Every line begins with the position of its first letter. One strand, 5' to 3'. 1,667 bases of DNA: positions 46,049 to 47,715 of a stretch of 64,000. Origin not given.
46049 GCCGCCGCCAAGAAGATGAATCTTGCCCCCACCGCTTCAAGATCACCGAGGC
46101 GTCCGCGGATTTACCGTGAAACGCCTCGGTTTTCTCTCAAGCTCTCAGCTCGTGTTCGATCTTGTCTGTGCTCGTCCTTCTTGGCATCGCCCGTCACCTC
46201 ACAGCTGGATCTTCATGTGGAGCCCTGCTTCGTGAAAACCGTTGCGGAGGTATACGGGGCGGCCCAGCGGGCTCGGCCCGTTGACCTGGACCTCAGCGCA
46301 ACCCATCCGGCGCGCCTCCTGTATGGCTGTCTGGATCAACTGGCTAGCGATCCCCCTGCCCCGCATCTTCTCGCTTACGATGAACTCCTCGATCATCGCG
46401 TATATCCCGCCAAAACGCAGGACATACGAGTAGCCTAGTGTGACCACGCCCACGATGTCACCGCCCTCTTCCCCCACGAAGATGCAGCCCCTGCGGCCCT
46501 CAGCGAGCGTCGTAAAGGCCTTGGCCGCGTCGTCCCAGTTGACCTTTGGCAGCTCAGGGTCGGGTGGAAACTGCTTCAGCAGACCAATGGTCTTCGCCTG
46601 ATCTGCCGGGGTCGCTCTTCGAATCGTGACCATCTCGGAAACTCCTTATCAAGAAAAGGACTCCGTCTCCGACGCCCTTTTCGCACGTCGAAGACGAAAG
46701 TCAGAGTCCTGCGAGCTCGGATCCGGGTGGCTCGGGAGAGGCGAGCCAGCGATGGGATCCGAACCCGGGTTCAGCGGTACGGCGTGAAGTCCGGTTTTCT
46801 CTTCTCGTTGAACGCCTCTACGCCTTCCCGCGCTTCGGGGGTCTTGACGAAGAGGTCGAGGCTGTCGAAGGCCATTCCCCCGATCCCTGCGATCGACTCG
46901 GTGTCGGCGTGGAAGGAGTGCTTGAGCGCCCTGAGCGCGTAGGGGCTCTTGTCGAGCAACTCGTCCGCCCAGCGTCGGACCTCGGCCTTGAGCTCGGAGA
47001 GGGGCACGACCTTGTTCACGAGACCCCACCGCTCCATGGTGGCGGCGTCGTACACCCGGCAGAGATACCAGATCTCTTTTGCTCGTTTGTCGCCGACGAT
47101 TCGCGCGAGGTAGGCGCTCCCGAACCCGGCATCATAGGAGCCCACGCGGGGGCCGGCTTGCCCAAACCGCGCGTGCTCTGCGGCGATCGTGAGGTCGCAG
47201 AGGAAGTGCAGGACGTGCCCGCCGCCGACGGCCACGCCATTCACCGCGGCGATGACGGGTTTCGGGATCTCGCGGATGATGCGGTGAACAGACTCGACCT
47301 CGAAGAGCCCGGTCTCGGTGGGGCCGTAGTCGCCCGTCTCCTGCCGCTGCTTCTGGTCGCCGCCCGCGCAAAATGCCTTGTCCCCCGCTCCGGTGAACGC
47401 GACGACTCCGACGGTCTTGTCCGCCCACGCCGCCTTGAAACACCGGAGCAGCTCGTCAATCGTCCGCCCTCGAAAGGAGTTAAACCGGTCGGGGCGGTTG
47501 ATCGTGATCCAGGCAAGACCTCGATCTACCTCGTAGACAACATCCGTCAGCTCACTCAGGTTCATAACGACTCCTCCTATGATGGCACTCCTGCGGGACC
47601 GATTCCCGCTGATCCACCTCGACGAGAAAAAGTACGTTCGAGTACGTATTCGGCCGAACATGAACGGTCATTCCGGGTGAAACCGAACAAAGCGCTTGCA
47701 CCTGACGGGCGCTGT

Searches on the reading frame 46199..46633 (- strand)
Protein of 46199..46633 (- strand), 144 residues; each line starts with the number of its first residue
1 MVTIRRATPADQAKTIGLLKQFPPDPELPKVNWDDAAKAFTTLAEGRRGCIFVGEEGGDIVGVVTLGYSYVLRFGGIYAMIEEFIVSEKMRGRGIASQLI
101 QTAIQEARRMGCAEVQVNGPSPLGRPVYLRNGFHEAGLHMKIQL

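Call 79: list_cluster_members(proteins=[window:46199-46633:-, window:51671-52549:+, window:50228-51178:-, window:46771-47565:-, window:52774-53205:+])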
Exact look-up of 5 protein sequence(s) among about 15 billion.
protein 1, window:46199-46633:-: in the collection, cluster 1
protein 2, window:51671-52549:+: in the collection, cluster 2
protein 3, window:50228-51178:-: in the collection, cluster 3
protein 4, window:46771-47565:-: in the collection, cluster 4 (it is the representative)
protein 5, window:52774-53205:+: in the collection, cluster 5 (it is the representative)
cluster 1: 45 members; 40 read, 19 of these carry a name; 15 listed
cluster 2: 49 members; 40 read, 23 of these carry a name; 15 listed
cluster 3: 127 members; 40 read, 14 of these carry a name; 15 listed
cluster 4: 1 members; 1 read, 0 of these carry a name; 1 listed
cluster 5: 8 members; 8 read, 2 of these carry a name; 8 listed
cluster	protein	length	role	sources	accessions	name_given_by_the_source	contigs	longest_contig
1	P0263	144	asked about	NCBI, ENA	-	-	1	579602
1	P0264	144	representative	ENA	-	-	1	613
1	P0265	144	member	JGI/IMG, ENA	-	GNAT superfamily N-acetyltransferase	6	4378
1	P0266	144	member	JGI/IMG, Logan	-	GNAT superfamily N-acetyltransferase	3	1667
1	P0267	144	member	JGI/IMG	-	GNAT superfamily N-acetyltransferase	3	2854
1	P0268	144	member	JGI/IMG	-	predicted N-acetyltransferase YhbS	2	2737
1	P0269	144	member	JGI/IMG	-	predicted N-acetyltransferase YhbS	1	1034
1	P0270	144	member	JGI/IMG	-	GNAT superfamily N-acetyltransferase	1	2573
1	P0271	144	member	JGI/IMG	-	predicted N-acetyltransferase YhbS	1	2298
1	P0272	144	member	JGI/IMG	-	predicted N-acetyltransferase YhbS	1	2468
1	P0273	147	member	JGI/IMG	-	predicted N-acetyltransferase YhbS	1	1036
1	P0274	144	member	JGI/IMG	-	GNAT superfamily N-acetyltransferase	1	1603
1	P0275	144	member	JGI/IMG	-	predicted N-acetyltransferase YhbS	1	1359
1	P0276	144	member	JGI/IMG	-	predicted N-acetyltransferase YhbS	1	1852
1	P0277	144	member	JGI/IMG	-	GNAT superfamily N-acetyltransferase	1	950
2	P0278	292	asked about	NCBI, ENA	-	-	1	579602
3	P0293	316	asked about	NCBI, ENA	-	-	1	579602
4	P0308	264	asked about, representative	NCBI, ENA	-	-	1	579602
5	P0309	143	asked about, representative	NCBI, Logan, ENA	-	-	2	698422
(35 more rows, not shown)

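Call 81: search_protein_families(library=ncbifam, proteins=[P0308, P0263, P0293, P0278, P0309], max_evalue=0.00001)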
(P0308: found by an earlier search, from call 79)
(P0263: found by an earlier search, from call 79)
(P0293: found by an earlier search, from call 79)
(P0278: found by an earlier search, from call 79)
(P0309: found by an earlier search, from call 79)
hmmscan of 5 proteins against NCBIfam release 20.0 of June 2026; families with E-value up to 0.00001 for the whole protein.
P0308 (264 aa): 68 families (the best 25 are shown)
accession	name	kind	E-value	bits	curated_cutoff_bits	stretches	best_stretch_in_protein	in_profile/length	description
NF005637.0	PRK07396.1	equivalog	1e-101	339.9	380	1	3-263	9-269/273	1,4-dihydroxy-2-naphthoyl-CoA synthase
TIGR03210.1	badI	equivalog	1.5e-98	329.2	467.6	1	7-263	2-256/256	2-ketocyclohexanecarboxyl-CoA hydrolase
TIGR01929.1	menB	equivalog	4.3e-94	314.9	342.7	1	7-261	2-257/259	1,4-dihydroxy-2-naphthoyl-CoA synthase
NF006186.0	PRK08321.1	equivalog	3e-73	247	378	1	4-263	20-298/302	1,4-dihydroxy-2-naphthoyl-CoA synthase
NF004475.0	PRK05809.1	subfamily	8.3e-45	153.3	394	1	5-260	2-257/260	short-chain-enoyl-CoA hydratase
NF006008.0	PRK08139.1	equivalog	5.1e-44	150.8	313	1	9-261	13-264/266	enoyl-CoA hydratase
NF006109.0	PRK08260.1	subfamily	4e-43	147.7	320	1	6-261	3-276/296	enoyl-CoA hydratase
NF005802.0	PRK07657.1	equivalog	4.8e-43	147.6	363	1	13-260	10-257/260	enoyl-CoA hydratase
NF042430.2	EnCoAhydt_DpgD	equivalog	1.3e-42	146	400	1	12-261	2-256/258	enoyl-CoA-hydratase DpgD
NF004840.0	PRK06190.1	equivalog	1.8e-42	145.8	253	1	11-224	8-219/260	enoyl-CoA hydratase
TIGR02280.1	PaaB1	equivalog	1e-41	143.1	345.15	1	9-261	1-254/256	2-(1,2-epoxy-1,2-dihydrophenyl)acetyl-CoA isomerase PaaG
NF051848.1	EnCoAHydtEchA19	equivalog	2.5e-41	141.9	400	1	18-261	11-256/258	enoyl-CoA hydratase EchA19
NF004857.0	PRK06210.1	equivalog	5.3e-41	140.8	341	1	5-262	6-274/275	enoyl-CoA hydratase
NF004517.0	PRK05862.1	equivalog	1.6e-40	139.2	396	1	9-261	6-255/257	enoyl-CoA hydratase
NF005675.0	PRK07468.1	equivalog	6.7e-40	137.5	350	1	13-260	11-259/262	crotonase/enoyl-CoA hydratase family protein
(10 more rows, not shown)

P0263 (144 aa): 2 families
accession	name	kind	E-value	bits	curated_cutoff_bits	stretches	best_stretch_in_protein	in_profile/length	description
NF002959.0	PRK03624.1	equivalog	4.8e-07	29.6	124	1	2-118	7-112/147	GNAT family acetyltransferase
NF007530.0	PRK10146.1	equivalog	1.5e-06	28.6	142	1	55-135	53-135/144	aminoalkylphosphonate N-acetyltransferase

P0293 (316 aa): 16 families
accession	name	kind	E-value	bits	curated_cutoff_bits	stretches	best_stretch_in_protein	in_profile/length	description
TIGR02427.1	protocat_pcaD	equivalog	1e-17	64.4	255.85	1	34-285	12-251/251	3-oxoadipate enol-lactonase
TIGR03056.1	bchO_mg_che_rel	equivalog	2.2e-17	63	172.55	1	20-134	13-126/278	alpha/beta fold hydrolase BchO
NF051488.1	bifunc_PcaDC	exception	1.1e-14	54.4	390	1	31-140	8-115/375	bifunctional 3-oxoadipate enol-lactonase/4-carboxymuconolactone decarboxylase PcaDC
NF007954.0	PRK10673.1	equivalog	1.8e-13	50.3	399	1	63-138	43-116/255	esterase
NF051487.1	bifunc_PcaCD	exception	1.9e-13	50.3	430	1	36-115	173-250/413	bifunctional 4-carboxymuconolactone decarboxylase/3-oxoadipate enol-lactonase PcaCD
TIGR03695.1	menH_SHCHC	equivalog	1.8e-11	44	208.55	1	36-137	3-105/252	2-succinyl-6-hydroxy-2,4-cyclohexadiene-1-carboxylate synthase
NF004514.1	PRK05855.1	equivalog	3.6e-11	42.3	455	1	20-109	7-97/578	SDR family oxidoreductase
NF045632.1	hydroxlase_HsaD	equivalog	5.2e-11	42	400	1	30-285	29-289/290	4,5:9,10-diseco-3-hydroxy-5,9,17-trioxoandrosta-1(10),2-diene-4-oate hydrolase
NF011457.0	PRK14875.1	equivalog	2.2e-09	36.8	307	1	31-134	128-229/372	acetoin dehydrogenase dihydrolipoyllysine-residue acetyltransferase subunit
TIGR01250.1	pro_imino_pep_2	subfamily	5.3e-09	36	167.65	0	36-115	26-108/288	proline iminopeptidase-family hydrolase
NF050089.1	i_nPHAscl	equivalog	2.6e-08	33.3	300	0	36-135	19-116/288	intracellular short-chain-length polyhydroxyalkanoate depolymerase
NF052610.1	macro_16_ester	equivalog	2.7e-08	33.5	420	0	21-135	9-128/281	alpha/beta fold macrolide esterase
NF041759.1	mac_hydro_EstT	equivalog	3.4e-07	29.7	450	0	22-132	9-122/278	macrolide hydrolase EstT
NF002043.0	PRK00870.1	subfamily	3.8e-07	29.8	265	0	31-128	42-142/302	haloalkane dehalogenase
NF053684.1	esterase_mleBCA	exception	6.5e-06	25.5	570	0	20-123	8-114/281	BCA family alpha/beta fold macrolide esterase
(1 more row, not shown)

P0278 (292 aa): 32 families (the best 25 are shown)
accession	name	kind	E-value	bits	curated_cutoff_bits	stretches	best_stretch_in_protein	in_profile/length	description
TIGR03619.1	F420_Rv2161c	subfamily_domain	1.4e-71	241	166.9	1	19-264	3-246/247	TIGR03619 family F420-dependent LLM class oxidoreductase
TIGR03560.1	F420_Rv1855c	subfamily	4.7e-40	137.8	231.4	1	13-236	12-225/227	TIGR03560 family F420-dependent LLM class oxidoreductase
TIGR03571.1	lucif_BA3436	subfamily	1.2e-26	93.7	303.9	1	19-275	36-277/304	TIGR03571 family LLM class oxidoreductase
TIGR03621.1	F420_MSMEG_2516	subfamily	1.7e-24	86.5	213.15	1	57-185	34-157/295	TIGR03621 family F420-dependent LLM class oxidoreductase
TIGR03854.1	F420_MSMEG_3544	hypoth_equivalog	2.6e-22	79.5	295.6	1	65-229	42-204/290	TIGR03854 family LLM class F420-dependent oxidoreductase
TIGR03555.1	F420_mer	equivalog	8.1e-22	78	348.7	1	69-238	43-209/325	5,10-methylenetetrahydromethanopterin reductase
NF002619.0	PRK02271.1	equivalog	1.9e-21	76.7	276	1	65-238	41-210/329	5,10-methylenetetrahydromethanopterin reductase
TIGR04021.1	LLM_DMSO2_sfnG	equivalog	1.9e-20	73.5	382.95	1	75-238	72-235/350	dimethylsulfone monooxygenase SfnG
TIGR03857.1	F420_MSMEG_2249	hypoth_equivalog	5.1e-20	71.9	218.4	1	72-234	48-207/329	TIGR03857 family LLM class F420-dependent oxidoreductase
TIGR03856.1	F420_MSMEG_2906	subfamily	1.2e-19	70.9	243.7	1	21-265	23-231/249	LLM class F420-dependent oxidoreductase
TIGR04465.1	ArgArg_F420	equivalog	9.5e-19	67.7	470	1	66-234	96-263/364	F420-dependent hydroxymycolic acid dehydrogenase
TIGR03564.1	F420_MSMEG_4879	subfamily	2.1e-18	66.9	234.25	1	65-228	25-187/265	TIGR03564 family F420-dependent LLM class oxidoreductase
TIGR04020.1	seco_metab_LLM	subfamily_domain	1.6e-17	63.7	244.45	1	64-234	51-222/341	MupA/Atu3671 family FMN-dependent luciferase-like monooxygenase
TIGR03617.1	F420_MSMEG_2256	subfamily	5.1e-16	58.5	278.15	1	65-237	20-199/318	TIGR03617 family F420-dependent LLM class oxidoreductase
TIGR03557.1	F420_G6P_family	subfamily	9.7e-16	57.8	210.4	1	19-208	18-191/316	TIGR03557 family F420-dependent LLM class oxidoreductase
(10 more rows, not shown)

P0309 (143 aa): 0 families

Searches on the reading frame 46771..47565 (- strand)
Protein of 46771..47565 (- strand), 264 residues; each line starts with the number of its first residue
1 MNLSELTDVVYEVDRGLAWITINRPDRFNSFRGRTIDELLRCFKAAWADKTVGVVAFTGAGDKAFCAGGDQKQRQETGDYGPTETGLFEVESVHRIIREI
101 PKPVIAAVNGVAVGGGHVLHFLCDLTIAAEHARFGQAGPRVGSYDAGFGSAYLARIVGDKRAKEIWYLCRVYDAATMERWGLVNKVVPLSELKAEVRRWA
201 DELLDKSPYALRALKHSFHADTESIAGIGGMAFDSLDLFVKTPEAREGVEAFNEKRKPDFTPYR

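Call 81: search_protein_families(library=ncbifam, proteins=[P0308, P0263, P0293, P0278, P0309], max_evalue=0.00001)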
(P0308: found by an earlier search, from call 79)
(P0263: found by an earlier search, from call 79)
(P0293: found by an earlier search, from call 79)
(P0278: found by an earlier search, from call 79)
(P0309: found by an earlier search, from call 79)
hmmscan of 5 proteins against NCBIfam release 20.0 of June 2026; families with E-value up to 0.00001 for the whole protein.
P0308 (264 aa): 68 families (the best 25 are shown)
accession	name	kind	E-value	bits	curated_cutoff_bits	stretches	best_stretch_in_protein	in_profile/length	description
NF005637.0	PRK07396.1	equivalog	1e-101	339.9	380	1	3-263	9-269/273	1,4-dihydroxy-2-naphthoyl-CoA synthase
TIGR03210.1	badI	equivalog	1.5e-98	329.2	467.6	1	7-263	2-256/256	2-ketocyclohexanecarboxyl-CoA hydrolase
TIGR01929.1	menB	equivalog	4.3e-94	314.9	342.7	1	7-261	2-257/259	1,4-dihydroxy-2-naphthoyl-CoA synthase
NF006186.0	PRK08321.1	equivalog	3e-73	247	378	1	4-263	20-298/302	1,4-dihydroxy-2-naphthoyl-CoA synthase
NF004475.0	PRK05809.1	subfamily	8.3e-45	153.3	394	1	5-260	2-257/260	short-chain-enoyl-CoA hydratase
NF006008.0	PRK08139.1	equivalog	5.1e-44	150.8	313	1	9-261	13-264/266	enoyl-CoA hydratase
NF006109.0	PRK08260.1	subfamily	4e-43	147.7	320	1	6-261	3-276/296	enoyl-CoA hydratase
NF005802.0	PRK07657.1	equivalog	4.8e-43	147.6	363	1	13-260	10-257/260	enoyl-CoA hydratase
NF042430.2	EnCoAhydt_DpgD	equivalog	1.3e-42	146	400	1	12-261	2-256/258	enoyl-CoA-hydratase DpgD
NF004840.0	PRK06190.1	equivalog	1.8e-42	145.8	253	1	11-224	8-219/260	enoyl-CoA hydratase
TIGR02280.1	PaaB1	equivalog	1e-41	143.1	345.15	1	9-261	1-254/256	2-(1,2-epoxy-1,2-dihydrophenyl)acetyl-CoA isomerase PaaG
NF051848.1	EnCoAHydtEchA19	equivalog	2.5e-41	141.9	400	1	18-261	11-256/258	enoyl-CoA hydratase EchA19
NF004857.0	PRK06210.1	equivalog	5.3e-41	140.8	341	1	5-262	6-274/275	enoyl-CoA hydratase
NF004517.0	PRK05862.1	equivalog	1.6e-40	139.2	396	1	9-261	6-255/257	enoyl-CoA hydratase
NF005675.0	PRK07468.1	equivalog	6.7e-40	137.5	350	1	13-260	11-259/262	crotonase/enoyl-CoA hydratase family protein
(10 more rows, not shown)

P0263 (144 aa): 2 families
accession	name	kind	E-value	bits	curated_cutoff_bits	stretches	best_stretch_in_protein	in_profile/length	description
NF002959.0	PRK03624.1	equivalog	4.8e-07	29.6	124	1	2-118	7-112/147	GNAT family acetyltransferase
NF007530.0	PRK10146.1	equivalog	1.5e-06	28.6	142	1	55-135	53-135/144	aminoalkylphosphonate N-acetyltransferase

P0293 (316 aa): 16 families
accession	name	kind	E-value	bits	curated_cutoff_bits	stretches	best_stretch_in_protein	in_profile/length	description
TIGR02427.1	protocat_pcaD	equivalog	1e-17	64.4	255.85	1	34-285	12-251/251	3-oxoadipate enol-lactonase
TIGR03056.1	bchO_mg_che_rel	equivalog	2.2e-17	63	172.55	1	20-134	13-126/278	alpha/beta fold hydrolase BchO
NF051488.1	bifunc_PcaDC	exception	1.1e-14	54.4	390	1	31-140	8-115/375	bifunctional 3-oxoadipate enol-lactonase/4-carboxymuconolactone decarboxylase PcaDC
NF007954.0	PRK10673.1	equivalog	1.8e-13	50.3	399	1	63-138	43-116/255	esterase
NF051487.1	bifunc_PcaCD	exception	1.9e-13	50.3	430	1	36-115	173-250/413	bifunctional 4-carboxymuconolactone decarboxylase/3-oxoadipate enol-lactonase PcaCD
TIGR03695.1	menH_SHCHC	equivalog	1.8e-11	44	208.55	1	36-137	3-105/252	2-succinyl-6-hydroxy-2,4-cyclohexadiene-1-carboxylate synthase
NF004514.1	PRK05855.1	equivalog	3.6e-11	42.3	455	1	20-109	7-97/578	SDR family oxidoreductase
NF045632.1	hydroxlase_HsaD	equivalog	5.2e-11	42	400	1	30-285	29-289/290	4,5:9,10-diseco-3-hydroxy-5,9,17-trioxoandrosta-1(10),2-diene-4-oate hydrolase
NF011457.0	PRK14875.1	equivalog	2.2e-09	36.8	307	1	31-134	128-229/372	acetoin dehydrogenase dihydrolipoyllysine-residue acetyltransferase subunit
TIGR01250.1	pro_imino_pep_2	subfamily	5.3e-09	36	167.65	0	36-115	26-108/288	proline iminopeptidase-family hydrolase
NF050089.1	i_nPHAscl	equivalog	2.6e-08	33.3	300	0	36-135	19-116/288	intracellular short-chain-length polyhydroxyalkanoate depolymerase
NF052610.1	macro_16_ester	equivalog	2.7e-08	33.5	420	0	21-135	9-128/281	alpha/beta fold macrolide esterase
NF041759.1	mac_hydro_EstT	equivalog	3.4e-07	29.7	450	0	22-132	9-122/278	macrolide hydrolase EstT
NF002043.0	PRK00870.1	subfamily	3.8e-07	29.8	265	0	31-128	42-142/302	haloalkane dehalogenase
NF053684.1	esterase_mleBCA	exception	6.5e-06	25.5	570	0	20-123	8-114/281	BCA family alpha/beta fold macrolide esterase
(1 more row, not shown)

P0278 (292 aa): 32 families (the best 25 are shown)
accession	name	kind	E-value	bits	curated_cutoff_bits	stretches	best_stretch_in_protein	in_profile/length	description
TIGR03619.1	F420_Rv2161c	subfamily_domain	1.4e-71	241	166.9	1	19-264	3-246/247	TIGR03619 family F420-dependent LLM class oxidoreductase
TIGR03560.1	F420_Rv1855c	subfamily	4.7e-40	137.8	231.4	1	13-236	12-225/227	TIGR03560 family F420-dependent LLM class oxidoreductase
TIGR03571.1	lucif_BA3436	subfamily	1.2e-26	93.7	303.9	1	19-275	36-277/304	TIGR03571 family LLM class oxidoreductase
TIGR03621.1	F420_MSMEG_2516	subfamily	1.7e-24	86.5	213.15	1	57-185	34-157/295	TIGR03621 family F420-dependent LLM class oxidoreductase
TIGR03854.1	F420_MSMEG_3544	hypoth_equivalog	2.6e-22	79.5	295.6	1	65-229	42-204/290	TIGR03854 family LLM class F420-dependent oxidoreductase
TIGR03555.1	F420_mer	equivalog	8.1e-22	78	348.7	1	69-238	43-209/325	5,10-methylenetetrahydromethanopterin reductase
NF002619.0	PRK02271.1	equivalog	1.9e-21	76.7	276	1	65-238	41-210/329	5,10-methylenetetrahydromethanopterin reductase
TIGR04021.1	LLM_DMSO2_sfnG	equivalog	1.9e-20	73.5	382.95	1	75-238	72-235/350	dimethylsulfone monooxygenase SfnG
TIGR03857.1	F420_MSMEG_2249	hypoth_equivalog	5.1e-20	71.9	218.4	1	72-234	48-207/329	TIGR03857 family LLM class F420-dependent oxidoreductase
TIGR03856.1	F420_MSMEG_2906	subfamily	1.2e-19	70.9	243.7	1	21-265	23-231/249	LLM class F420-dependent oxidoreductase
TIGR04465.1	ArgArg_F420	equivalog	9.5e-19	67.7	470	1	66-234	96-263/364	F420-dependent hydroxymycolic acid dehydrogenase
TIGR03564.1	F420_MSMEG_4879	subfamily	2.1e-18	66.9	234.25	1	65-228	25-187/265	TIGR03564 family F420-dependent LLM class oxidoreductase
TIGR04020.1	seco_metab_LLM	subfamily_domain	1.6e-17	63.7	244.45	1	64-234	51-222/341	MupA/Atu3671 family FMN-dependent luciferase-like monooxygenase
TIGR03617.1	F420_MSMEG_2256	subfamily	5.1e-16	58.5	278.15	1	65-237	20-199/318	TIGR03617 family F420-dependent LLM class oxidoreductase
TIGR03557.1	F420_G6P_family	subfamily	9.7e-16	57.8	210.4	1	19-208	18-191/316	TIGR03557 family F420-dependent LLM class oxidoreductase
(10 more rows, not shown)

P0309 (143 aa): 0 families
